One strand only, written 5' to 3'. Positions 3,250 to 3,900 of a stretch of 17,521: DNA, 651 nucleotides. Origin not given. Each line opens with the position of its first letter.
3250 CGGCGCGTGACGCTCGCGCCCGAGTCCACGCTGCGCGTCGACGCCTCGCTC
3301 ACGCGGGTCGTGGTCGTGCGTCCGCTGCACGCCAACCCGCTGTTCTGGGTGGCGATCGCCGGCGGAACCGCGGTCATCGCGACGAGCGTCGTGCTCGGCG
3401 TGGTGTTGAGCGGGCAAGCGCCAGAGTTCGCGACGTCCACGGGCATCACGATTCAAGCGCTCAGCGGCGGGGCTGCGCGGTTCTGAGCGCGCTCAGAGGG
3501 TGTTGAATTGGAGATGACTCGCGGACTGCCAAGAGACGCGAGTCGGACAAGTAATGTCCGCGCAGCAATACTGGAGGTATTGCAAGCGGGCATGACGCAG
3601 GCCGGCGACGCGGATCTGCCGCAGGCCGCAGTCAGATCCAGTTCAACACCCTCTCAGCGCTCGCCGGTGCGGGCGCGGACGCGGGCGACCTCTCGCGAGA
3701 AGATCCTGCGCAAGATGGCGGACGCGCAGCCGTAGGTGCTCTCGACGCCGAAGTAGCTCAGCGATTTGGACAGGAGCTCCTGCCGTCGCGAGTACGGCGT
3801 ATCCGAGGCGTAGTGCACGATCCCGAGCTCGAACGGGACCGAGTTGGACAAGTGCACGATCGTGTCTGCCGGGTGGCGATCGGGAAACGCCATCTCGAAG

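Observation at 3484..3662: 175-bp lower-GC element with 24-bp terminal inverted repeats enclosing three hairpins, wedged between the stop codons of convergent genes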

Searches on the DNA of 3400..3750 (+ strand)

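Call 34: search_dna_similar(query=window:3488-3661:+, collection=plasmids, mode=distant, max_evalue=1, max_rows=20)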
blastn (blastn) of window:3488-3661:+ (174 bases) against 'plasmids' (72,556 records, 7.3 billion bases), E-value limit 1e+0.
Records with a match: 10; places in all: 10; records where one place covers at least 80% of the query: 0.
Best place of each record, by identity: >=99% 1; 90-95% 3; 80-90% 6.
By first word of the organism name: Azospirillum 3; Shinella 2; Paracoccus 1; Gordonia 1; Pseudorhodobacter 1; Burkholderia 1; Paraburkholderia 1.
By predicted mobility (MOB-suite, as given by PLSDB): non-mobilizable 6; mobilizable 3; conjugative 1.
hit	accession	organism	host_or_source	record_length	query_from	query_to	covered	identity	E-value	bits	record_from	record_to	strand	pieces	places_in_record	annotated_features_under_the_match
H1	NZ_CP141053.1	Paracoccus denitrificans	-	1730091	95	135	24%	86.0%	5e-1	41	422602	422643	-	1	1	none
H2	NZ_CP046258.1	Gordonia sp. 135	cell culture,soil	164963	109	149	24%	83.7%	1e-1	43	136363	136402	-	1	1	DEAD/DEAH box helicase family protein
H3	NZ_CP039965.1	Pseudorhodobacter turbinis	single bacterial isolate,Turban shell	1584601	107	145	22%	82.9%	5e-1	41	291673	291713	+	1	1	record has no annotation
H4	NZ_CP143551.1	Burkholderia multivorans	Homo sapiens,bronchoalveolar lavage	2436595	110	141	18%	87.5%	5e-1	41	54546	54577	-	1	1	none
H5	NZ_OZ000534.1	Shinella sp. WSC3-e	-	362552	99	130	18%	87.5%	5e-1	41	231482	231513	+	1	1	ABC transporter substrate-binding protein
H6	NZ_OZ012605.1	Shinella sp. WSD5-1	-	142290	99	130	18%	87.5%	5e-1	41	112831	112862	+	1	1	ABC transporter substrate-binding protein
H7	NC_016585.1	Azospirillum lipoferum 4B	-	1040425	110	139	17%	93.3%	1e-2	46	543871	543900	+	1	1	none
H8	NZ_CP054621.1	Azospirillum oryzae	cell culture,soil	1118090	110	139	17%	93.3%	1e-2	46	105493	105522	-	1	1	record has no annotation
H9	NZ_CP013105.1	Paraburkholderia caribensis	-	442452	107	133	16%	100.0%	1e-3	50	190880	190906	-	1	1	M20 family metallopeptidase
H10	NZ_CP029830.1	Azospirillum ramasamyi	single cell,Cow dung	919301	110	139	17%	90.0%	5e-1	42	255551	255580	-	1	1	exopolysaccharide biosynthesis polyprenyl glycosylphosphotransferase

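Call 64: search_rna_families(source=window, start=3400, end=3750, threshold=evalue, max_evalue=1)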
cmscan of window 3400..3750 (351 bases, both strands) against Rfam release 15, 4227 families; matches with E-value up to 1: 0.
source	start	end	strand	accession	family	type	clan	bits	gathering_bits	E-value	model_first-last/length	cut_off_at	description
